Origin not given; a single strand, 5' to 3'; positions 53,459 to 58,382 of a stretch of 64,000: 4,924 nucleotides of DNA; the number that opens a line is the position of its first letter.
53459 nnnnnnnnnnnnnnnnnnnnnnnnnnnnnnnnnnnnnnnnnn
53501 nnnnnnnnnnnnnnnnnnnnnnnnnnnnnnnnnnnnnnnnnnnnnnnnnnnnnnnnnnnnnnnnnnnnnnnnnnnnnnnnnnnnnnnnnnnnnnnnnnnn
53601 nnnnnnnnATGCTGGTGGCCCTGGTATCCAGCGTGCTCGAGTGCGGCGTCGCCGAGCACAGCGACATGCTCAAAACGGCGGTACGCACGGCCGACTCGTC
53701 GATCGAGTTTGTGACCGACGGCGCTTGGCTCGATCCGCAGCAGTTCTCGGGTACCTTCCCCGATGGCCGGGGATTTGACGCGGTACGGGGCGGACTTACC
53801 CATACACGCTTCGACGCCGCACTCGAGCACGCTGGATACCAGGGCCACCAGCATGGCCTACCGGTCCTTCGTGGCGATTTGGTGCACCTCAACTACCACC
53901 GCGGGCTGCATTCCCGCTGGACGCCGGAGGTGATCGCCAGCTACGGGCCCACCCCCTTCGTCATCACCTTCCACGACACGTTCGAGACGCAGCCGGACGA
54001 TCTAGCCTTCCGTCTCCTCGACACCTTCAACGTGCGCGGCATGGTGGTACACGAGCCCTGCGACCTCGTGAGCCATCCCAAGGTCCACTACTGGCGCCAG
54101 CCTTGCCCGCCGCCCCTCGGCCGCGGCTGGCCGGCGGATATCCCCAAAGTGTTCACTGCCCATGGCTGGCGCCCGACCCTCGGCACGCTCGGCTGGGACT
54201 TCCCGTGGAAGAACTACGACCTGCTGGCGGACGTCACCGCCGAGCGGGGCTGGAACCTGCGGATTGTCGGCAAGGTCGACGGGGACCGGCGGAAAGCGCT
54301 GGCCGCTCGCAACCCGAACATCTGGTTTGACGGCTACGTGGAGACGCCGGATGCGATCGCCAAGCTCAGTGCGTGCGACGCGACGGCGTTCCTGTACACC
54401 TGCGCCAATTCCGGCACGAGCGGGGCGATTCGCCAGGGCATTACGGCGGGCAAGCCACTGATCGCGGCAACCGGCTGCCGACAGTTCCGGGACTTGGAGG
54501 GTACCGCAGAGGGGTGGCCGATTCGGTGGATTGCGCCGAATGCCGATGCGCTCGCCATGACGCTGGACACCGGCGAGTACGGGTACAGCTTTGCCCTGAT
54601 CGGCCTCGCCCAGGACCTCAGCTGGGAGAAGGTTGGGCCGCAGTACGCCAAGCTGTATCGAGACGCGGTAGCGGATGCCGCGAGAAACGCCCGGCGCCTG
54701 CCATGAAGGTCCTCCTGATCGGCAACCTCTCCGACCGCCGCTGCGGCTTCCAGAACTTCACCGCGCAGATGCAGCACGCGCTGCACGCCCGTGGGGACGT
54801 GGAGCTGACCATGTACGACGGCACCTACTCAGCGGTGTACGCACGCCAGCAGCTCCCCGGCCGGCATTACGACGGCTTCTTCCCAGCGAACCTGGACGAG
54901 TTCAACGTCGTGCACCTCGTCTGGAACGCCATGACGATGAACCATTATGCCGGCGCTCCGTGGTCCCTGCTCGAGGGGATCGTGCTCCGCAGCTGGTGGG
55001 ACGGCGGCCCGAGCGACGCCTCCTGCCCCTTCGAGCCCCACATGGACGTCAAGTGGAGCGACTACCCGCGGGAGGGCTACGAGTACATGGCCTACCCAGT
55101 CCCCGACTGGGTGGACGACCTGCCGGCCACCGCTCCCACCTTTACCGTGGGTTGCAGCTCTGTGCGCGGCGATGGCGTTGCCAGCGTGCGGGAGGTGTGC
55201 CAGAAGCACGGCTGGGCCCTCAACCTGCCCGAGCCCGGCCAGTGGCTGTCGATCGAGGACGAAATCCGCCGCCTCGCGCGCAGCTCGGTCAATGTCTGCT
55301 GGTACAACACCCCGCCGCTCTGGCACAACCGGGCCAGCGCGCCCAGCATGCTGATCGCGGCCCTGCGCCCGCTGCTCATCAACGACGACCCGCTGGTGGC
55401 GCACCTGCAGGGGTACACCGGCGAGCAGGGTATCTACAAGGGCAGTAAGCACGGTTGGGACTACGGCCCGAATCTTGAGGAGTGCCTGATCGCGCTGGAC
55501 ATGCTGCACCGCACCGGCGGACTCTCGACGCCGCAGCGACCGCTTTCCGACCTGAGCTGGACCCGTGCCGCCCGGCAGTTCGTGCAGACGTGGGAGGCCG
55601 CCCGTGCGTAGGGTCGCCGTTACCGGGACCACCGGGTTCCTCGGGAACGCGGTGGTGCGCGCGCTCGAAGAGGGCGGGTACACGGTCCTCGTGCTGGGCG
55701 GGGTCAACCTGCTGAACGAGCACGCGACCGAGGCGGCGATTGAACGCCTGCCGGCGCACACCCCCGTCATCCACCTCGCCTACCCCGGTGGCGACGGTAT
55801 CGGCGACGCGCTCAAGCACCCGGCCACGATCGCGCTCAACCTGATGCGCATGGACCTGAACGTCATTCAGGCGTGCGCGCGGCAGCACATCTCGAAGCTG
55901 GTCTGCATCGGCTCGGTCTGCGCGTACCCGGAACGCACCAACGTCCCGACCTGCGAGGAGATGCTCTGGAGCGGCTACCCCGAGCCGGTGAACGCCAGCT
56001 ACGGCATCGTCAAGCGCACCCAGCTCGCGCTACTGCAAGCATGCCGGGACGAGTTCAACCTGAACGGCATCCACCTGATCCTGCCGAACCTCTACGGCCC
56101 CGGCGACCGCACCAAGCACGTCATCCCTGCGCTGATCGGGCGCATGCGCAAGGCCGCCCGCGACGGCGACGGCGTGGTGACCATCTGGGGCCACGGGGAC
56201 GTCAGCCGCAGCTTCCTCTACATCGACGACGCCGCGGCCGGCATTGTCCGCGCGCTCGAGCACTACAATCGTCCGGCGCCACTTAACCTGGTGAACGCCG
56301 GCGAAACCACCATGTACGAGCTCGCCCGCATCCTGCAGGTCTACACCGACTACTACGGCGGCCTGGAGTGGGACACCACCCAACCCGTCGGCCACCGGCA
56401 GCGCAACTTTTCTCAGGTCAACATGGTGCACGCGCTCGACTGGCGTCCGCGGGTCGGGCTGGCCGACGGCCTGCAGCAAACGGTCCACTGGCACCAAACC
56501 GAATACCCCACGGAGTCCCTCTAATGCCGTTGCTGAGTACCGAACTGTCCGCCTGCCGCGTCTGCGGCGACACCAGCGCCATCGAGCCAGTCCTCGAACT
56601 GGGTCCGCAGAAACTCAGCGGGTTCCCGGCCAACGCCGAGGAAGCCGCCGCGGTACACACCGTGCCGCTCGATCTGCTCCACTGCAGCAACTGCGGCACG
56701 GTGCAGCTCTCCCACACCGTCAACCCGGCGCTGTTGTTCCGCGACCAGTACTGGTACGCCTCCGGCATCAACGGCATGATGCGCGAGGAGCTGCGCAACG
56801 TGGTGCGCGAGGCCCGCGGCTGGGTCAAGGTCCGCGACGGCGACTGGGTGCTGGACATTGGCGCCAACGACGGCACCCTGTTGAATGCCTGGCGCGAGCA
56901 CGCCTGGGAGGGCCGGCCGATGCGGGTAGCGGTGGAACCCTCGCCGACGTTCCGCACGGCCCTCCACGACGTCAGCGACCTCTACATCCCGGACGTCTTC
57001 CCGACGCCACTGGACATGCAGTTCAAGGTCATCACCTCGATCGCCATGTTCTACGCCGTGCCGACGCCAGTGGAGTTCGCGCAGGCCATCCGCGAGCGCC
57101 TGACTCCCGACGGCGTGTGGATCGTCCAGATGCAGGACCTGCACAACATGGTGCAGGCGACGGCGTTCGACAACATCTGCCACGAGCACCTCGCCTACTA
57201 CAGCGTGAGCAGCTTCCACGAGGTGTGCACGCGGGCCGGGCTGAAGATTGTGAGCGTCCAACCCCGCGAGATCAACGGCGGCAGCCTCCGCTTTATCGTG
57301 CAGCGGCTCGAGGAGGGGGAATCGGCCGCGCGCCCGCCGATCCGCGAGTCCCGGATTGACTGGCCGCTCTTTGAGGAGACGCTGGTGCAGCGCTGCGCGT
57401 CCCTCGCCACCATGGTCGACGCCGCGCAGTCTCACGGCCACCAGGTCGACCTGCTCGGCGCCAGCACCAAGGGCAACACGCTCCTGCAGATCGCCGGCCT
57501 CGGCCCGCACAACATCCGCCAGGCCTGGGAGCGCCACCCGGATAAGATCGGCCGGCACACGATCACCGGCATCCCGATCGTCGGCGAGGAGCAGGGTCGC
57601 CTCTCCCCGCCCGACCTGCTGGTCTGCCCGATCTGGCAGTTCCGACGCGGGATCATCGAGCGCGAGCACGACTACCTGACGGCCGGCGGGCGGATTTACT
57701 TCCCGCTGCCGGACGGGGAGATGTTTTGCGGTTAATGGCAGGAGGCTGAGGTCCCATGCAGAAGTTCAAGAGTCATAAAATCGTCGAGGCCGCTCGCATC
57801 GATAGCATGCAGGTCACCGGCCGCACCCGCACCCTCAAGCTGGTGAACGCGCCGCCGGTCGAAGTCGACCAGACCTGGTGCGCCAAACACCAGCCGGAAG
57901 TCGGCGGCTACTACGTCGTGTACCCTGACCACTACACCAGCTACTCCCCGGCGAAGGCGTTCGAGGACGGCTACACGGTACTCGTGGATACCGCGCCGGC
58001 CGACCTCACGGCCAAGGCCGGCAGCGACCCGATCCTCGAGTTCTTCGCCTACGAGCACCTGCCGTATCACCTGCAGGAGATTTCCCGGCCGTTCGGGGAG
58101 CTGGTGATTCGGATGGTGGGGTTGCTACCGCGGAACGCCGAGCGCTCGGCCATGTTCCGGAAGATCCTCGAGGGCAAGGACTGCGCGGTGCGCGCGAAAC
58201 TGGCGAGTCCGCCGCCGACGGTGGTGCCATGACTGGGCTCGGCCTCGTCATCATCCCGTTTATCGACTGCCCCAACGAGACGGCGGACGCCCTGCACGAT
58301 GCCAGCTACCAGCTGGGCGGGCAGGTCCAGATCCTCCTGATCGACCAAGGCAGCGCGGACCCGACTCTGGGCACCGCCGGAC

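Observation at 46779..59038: Phage-encoded glycan assembly line embedded in the replication module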

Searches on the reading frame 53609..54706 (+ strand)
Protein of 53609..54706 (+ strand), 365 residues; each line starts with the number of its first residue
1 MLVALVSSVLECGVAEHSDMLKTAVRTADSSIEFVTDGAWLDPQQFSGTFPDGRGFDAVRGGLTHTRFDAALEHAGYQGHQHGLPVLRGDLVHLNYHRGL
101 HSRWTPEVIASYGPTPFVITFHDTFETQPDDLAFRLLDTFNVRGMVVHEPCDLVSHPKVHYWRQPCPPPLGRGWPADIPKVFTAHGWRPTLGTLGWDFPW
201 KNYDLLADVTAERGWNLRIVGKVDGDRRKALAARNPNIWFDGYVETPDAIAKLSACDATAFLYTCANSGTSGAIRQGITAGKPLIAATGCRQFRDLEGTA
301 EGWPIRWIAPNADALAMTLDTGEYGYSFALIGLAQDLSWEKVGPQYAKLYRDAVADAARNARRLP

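Call 5: search_protein_families(library=pfam, proteins=[window:53609-54706:+], max_evalue=0.01)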
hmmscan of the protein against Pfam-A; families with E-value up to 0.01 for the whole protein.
window:53609-54706:+ (365 aa): 0 families

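Call 7: search_protein_families(library=phrogs, proteins=[window:53609-54706:+], max_evalue=0.01)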
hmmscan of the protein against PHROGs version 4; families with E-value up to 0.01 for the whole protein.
window:53609-54706:+ (365 aa): 0 families

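Call 9: search_protein_families(library=ncbifam, proteins=[window:53609-54706:+], max_evalue=0.01)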
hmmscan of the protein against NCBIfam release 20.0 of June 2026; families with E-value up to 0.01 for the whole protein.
window:53609-54706:+ (365 aa): 0 families

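Call 11: search_dna_similar(query=window:53609-54706:+, collection=phages, mode=protein, max_rows=25, max_evalue=0.001)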
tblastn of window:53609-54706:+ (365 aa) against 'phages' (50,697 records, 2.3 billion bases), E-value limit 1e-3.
No match.

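Call 16: search_solved_structures(query=window:53609-54706:+, max_evalue=1)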
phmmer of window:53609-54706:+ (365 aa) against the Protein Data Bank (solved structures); distinct sequences matched with E-value up to 1: 0.

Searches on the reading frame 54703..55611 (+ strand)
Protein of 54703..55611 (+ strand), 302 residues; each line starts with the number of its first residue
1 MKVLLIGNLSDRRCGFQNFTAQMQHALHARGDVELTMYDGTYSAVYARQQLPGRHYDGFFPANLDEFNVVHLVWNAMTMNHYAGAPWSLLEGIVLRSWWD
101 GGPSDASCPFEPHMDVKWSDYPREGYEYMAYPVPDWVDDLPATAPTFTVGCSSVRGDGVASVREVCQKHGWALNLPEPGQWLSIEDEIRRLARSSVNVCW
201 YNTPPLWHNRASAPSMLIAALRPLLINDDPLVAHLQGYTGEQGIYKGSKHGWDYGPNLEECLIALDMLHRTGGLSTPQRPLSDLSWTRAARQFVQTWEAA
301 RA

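Call 17: search_solved_structures(query=window:54703-55611:+, max_evalue=1)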
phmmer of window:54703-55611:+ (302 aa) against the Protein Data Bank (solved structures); distinct sequences matched with E-value up to 1: 0.

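Call 27: find_related_loci(query=window:54703-55611:+, collection=viral_contigs, flank=10000)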
Query window:54703-55611:+ (302 aa) in viral_contigs; peptide patterns used: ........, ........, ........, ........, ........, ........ (x = any residue, [..] = any of these).
1 stretches matched a pattern; 1 encode a relative of the query (tblastn E <= 1e-3); 1 distinct loci.
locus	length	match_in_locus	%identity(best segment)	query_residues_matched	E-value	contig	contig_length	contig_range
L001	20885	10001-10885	58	1-302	9e-112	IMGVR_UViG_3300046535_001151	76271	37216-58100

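Call 58: find_homologous_proteins(query=window:54703-55611:+, max_evalue=0.001)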
Query window:54703-55611:+ (302 aa): 97 proteins with E <= 0.001 among 1884 candidates.
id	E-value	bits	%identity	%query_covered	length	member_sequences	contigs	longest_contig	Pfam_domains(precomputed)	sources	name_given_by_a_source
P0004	1.4e-211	719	99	100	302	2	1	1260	-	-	-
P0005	9.6e-166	569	81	100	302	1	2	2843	-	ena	-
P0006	6.4e-160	550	79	100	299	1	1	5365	-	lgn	-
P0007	2.3e-145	502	73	99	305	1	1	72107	-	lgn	-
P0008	2.1e-138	479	70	100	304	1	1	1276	-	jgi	jgi:hypothetical protein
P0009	3.8e-136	472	68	98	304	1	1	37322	-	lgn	-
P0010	1.5e-135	470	66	99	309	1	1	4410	-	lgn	-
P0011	9.5e-135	467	65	98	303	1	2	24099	-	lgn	-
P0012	2.7e-127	442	63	100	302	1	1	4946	-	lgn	-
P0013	1.1e-124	434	63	100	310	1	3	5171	-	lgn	-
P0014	1.9e-123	430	63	100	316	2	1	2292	-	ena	-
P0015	7.0e-123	428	61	100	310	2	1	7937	-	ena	-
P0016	1.6e-122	427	60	100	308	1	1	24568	-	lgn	-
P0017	4.4e-119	415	71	82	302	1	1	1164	-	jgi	jgi:hypothetical protein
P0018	2.7e-118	413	61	99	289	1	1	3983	-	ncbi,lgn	-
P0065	2.7e-83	298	49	99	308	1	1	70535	-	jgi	jgi:hypothetical protein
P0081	2.3e-61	226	43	100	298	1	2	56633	-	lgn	-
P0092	4.0e-44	169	36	100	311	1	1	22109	-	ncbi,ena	-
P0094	5.6e-40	155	37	89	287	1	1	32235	-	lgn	-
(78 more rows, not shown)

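Call 59: find_encoding_contigs(protein=P0065, flank=10000, max_places=2)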
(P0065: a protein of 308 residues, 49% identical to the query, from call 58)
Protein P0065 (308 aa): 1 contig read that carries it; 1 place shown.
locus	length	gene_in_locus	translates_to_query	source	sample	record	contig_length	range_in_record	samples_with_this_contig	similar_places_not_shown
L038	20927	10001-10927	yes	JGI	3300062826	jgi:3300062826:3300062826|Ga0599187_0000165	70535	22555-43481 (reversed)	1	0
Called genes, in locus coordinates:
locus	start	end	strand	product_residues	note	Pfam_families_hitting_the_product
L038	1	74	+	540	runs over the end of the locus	-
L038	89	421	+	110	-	PF02026:RyR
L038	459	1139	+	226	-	-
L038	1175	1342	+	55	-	-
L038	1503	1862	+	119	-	-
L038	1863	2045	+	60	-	-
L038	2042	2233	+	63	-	-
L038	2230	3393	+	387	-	PF00534:Glycos_transf_1, PF13692:Glyco_trans_1_4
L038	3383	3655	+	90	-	-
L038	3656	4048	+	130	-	-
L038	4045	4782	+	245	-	-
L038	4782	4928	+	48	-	-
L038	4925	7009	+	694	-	PF05970:PIF1, PF13245:AAA_19, PF13401:AAA_22 (weak), PF13604:AAA_30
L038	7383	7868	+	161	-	-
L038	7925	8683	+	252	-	-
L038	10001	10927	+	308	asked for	-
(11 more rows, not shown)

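Call 60: find_encoding_contigs(protein=P0081, flank=10000, max_places=2)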
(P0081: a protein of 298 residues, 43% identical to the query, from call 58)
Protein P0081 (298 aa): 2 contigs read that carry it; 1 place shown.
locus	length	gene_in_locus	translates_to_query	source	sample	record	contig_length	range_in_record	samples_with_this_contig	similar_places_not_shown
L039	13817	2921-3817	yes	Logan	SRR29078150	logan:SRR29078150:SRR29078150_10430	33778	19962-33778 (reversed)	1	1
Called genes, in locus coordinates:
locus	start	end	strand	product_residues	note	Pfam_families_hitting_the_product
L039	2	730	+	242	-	?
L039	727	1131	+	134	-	-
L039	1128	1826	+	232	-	PF05869:Dam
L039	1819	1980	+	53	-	-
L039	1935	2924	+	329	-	-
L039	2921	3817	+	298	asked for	-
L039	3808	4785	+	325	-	PF01073:3Beta_HSD (weak), PF01370:Epimerase, PF02719:Polysacc_synt_2 (faint), PF13460:NAD_binding_10 (weak), PF16363:GDP_Man_Dehyd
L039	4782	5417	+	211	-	-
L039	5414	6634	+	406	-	PF08421:Methyltransf_13, PF13489:Methyltransf_23, PF08484:Methyltransf_14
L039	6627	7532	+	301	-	-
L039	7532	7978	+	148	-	PF05118:Asp_Arg_Hydrox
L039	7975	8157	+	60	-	-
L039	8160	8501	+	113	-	PF14359:DUF4406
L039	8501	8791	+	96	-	-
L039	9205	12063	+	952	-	PF03167:UDG (weak), PF00476:DNA_pol_A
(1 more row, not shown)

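Call 61: find_encoding_contigs(protein=P0092, flank=10000, max_places=2)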
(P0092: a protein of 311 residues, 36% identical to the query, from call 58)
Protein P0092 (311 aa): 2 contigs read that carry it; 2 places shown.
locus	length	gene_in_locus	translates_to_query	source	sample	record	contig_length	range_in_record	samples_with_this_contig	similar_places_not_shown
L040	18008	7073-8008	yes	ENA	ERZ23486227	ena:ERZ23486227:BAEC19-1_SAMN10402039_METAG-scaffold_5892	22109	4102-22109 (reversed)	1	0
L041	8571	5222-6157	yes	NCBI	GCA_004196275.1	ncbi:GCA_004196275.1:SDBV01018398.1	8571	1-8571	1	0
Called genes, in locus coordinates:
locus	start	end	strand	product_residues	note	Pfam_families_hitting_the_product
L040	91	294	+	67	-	PF12728:HTH_17 (weak)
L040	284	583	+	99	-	-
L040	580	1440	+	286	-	-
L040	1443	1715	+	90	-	-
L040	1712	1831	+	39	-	-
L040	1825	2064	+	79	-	-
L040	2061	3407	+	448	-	PF02689:Herpes_Helicase (faint), PF13245:AAA_19 (weak), PF01443:Viral_helicase1 (faint), PF13401:AAA_22 (weak), PF13604:AAA_30 (weak)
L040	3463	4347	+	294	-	-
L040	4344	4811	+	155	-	-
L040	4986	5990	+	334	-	-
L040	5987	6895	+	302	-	PF01073:3Beta_HSD, PF01370:Epimerase, PF02719:Polysacc_synt_2, PF04321:RmlD_sub_bind, PF07993:NAD_binding_4, PF16363:GDP_Man_Dehyd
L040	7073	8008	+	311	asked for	-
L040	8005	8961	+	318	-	PF01370:Epimerase, PF16363:GDP_Man_Dehyd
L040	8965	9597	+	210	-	PF13489:Methyltransf_23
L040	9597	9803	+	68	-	-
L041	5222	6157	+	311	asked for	-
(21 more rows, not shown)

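Call 62: find_encoding_contigs(protein=P0094, flank=10000, max_places=2)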
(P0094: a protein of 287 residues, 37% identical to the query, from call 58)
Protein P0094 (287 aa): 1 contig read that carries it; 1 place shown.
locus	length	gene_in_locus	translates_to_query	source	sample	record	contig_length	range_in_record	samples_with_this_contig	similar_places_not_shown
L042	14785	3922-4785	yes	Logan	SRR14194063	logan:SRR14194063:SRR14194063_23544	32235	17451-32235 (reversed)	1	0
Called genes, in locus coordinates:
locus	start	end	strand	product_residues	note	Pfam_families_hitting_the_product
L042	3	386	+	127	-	?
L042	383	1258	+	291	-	-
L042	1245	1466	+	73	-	PF24729:Acb2_Tad1_hairpin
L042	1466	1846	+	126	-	-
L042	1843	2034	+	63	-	-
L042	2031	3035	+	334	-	-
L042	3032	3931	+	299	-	PF01073:3Beta_HSD, PF01370:Epimerase, PF02719:Polysacc_synt_2, PF04321:RmlD_sub_bind, PF07993:NAD_binding_4 (faint), PF16363:GDP_Man_Dehyd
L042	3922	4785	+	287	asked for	-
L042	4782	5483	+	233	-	PF13489:Methyltransf_23 (weak), PF08242:Methyltransf_12 (weak)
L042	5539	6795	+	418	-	PF08421:Methyltransf_13, PF13489:Methyltransf_23, PF08484:Methyltransf_14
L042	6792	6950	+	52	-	-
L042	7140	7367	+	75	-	-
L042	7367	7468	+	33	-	-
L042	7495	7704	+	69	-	-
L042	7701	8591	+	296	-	-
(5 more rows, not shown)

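Call 95: find_related_loci(query=A8, collection=viral_contigs, flank=10000)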
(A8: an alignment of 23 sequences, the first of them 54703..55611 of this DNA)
Query A8 (302 aa) in viral_contigs; peptide patterns used: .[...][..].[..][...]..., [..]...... (x = any residue, [..] = any of these).
53 stretches matched a pattern; 2 encode a relative of the query (tblastn E <= 1e-3); 1 distinct loci.
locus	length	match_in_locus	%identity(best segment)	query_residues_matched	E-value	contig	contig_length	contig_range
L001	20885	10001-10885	58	1-302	2e-111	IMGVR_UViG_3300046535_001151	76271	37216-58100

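Call 99: search_protein_families(library=phrogs, proteins=[window:54703-55611:+], max_evalue=0.01)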
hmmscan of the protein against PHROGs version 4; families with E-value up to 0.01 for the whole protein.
window:54703-55611:+ (302 aa): 0 families

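Call 128: search_solved_structures(query=A8, max_evalue=5)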
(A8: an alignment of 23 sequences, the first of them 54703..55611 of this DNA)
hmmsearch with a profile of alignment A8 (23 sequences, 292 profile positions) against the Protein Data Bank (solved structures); distinct sequences matched with E-value up to 5: 2.
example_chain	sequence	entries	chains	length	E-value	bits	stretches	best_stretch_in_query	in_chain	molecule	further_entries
6scy_A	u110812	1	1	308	0.27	13.6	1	108-190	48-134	[4Fe-4S]-dependent U34-ARNt thiolase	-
6scy_B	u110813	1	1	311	0.27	13.6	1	108-190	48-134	[4Fe-4S]-dependent U34-ARNt thiolase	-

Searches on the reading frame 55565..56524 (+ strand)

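Call 5: search_protein_families(library=pfam, proteins=[window:55565-56524:+], max_evalue=0.01)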
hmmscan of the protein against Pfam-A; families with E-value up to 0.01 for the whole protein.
window:55565-56524:+ (319 aa): 2 families
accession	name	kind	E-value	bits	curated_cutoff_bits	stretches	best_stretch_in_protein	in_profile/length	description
PF01370.27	Epimerase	-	4.9e-40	137.9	20.9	1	17-245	1-239/240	NAD dependent epimerase/dehydratase family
PF16363.11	GDP_Man_Dehyd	-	3.6e-11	43.5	27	1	79-250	88-255/332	GDP-mannose 4,6 dehydratase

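Call 9: search_protein_families(library=ncbifam, proteins=[window:55565-56524:+], max_evalue=0.01)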
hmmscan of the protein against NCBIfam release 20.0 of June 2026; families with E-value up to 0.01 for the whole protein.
window:55565-56524:+ (319 aa): 17 families
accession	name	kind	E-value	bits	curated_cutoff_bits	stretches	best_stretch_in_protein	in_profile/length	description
NF047922.1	GDPFucSynFcl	equivalog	2e-52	178.6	500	1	15-311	3-302/308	GDP-L-fucose synthase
TIGR01181.1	dTDP_gluc_dehyt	equivalog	9.4e-13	47.9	365.1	1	144-312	149-313/321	dTDP-glucose 4,6-dehydratase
TIGR01179.1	galE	equivalog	9.1e-12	44.4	262.3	1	50-312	57-327/332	UDP-glucose 4-epimerase GalE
NF042422.1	oxyalk_red_OleD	equivalog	4.2e-10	39.5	580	1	16-236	2-220/329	2-alkyl-3-oxoalkanoate reductase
TIGR04180.1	EDH_00030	hypoth_equivalog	3.8e-08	32.7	475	1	96-234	100-228/297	NAD-dependent 4,6-dehydratase LegB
NF007490.0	PRK10084.1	subfamily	4.9e-08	32.4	649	1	144-311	165-335/361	dTDP-glucose 4,6-dehydratase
NF011728.1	PRK15181.1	equivalog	2.6e-06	26.7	760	1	80-227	104-246/348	Vi polysaccharide biosynthesis UDP-N-acetylglucosaminuronic acid C-4 epimerase TviC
TIGR01777.1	yfcH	hypoth_equivalog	6.7e-06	25.9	207.35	1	17-47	1-31/292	TIGR01777 family oxidoreductase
NF042423.1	oxyalk_red_Shew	equivalog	2.1e-05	23.7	580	0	14-43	8-37/331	2-alkyl-3-oxoalkanoate reductase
TIGR03466.1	HpnA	hypoth_equivalog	6.4e-05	22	367.65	1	16-44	2-30/327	hopanoid-associated sugar epimerase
NF007956.0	PRK10675.1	subfamily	0.00022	20.5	394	0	68-174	77-180/338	UDP-glucose 4-epimerase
NF007582.0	PRK10217.1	equivalog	0.00035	19.8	698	0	146-309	160-330/355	dTDP-glucose 4,6-dehydratase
TIGR02197.1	heptose_epim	equivalog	0.00039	19.7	274.6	0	99-236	97-235/316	ADP-glyceromanno-heptose 6-epimerase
NF008360.0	PRK11150.1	equivalog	0.0015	17.8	452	0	17-43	2-28/310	ADP-glyceromanno-heptose 6-epimerase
NF058621.1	DiazavRedAvaA7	equivalog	0.003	17.2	400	0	16-233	2-221/304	3-diazoavenalumate denitrifying reductase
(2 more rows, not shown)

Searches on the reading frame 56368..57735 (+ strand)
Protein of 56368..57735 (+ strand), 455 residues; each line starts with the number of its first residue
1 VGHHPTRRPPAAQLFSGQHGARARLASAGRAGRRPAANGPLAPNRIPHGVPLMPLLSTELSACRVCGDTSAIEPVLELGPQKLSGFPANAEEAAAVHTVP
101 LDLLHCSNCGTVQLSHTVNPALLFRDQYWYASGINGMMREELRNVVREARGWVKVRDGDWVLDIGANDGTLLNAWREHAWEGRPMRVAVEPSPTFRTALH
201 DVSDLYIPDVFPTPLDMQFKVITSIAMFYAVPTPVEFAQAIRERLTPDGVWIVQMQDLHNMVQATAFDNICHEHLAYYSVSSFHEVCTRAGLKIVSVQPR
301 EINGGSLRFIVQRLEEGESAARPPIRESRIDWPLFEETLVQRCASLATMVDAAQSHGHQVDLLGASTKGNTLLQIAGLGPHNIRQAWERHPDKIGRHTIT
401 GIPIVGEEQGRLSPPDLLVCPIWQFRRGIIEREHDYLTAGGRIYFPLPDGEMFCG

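Call 5: search_protein_families(library=pfam, proteins=[window:56368-57735:+], max_evalue=0.01)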
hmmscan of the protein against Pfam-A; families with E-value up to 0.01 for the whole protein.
window:56368-57735:+ (455 aa): 4 families
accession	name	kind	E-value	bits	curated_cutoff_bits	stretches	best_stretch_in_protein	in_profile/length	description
PF08484.17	Methyltransf_14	-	5e-21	75.6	23.5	1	302-448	2-160/160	C-methyltransferase C-terminal domain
PF13489.12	Methyltransf_23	-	3.7e-14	53.2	27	1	156-297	21-164/164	Methyltransferase domain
PF08421.16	Methyltransf_13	-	3e-12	47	31.3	1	63-124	1-62/62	Putative zinc binding domain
PF08242.18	Methyltransf_12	-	0.00016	22.8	30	1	162-250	1-97/98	Methyltransferase domain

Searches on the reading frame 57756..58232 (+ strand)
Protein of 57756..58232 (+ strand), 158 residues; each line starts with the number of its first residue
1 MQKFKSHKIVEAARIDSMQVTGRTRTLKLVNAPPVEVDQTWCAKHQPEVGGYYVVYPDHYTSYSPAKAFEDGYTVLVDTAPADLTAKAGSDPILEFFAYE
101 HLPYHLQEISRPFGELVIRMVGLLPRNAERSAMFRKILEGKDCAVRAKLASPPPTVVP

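Call 5: search_protein_families(library=pfam, proteins=[window:57756-58232:+], max_evalue=0.01)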
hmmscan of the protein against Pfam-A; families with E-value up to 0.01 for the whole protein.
window:57756-58232:+ (158 aa): 0 families

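Call 9: search_protein_families(library=ncbifam, proteins=[window:57756-58232:+], max_evalue=0.01)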
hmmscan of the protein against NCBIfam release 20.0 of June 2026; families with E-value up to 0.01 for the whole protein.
window:57756-58232:+ (158 aa): 0 families

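Call 99: search_protein_families(library=phrogs, proteins=[window:57756-58232:+], max_evalue=0.01)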
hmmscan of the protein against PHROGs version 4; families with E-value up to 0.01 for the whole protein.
window:57756-58232:+ (158 aa): 5 families
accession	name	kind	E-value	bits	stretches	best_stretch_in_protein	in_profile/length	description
phrog_1761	-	unknown function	3.5e-23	83.4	1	75-150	64-139/148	-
phrog_5120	-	unknown function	7e-15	56.1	1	88-150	9-71/79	-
phrog_11049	-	unknown function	1.2e-14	55.6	1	1-75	6-94/182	-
phrog_872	-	unknown function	4.1e-08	34.4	1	1-76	13-85/172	-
phrog_9467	-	unknown function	4.8e-08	33.9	1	1-80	1-68/155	-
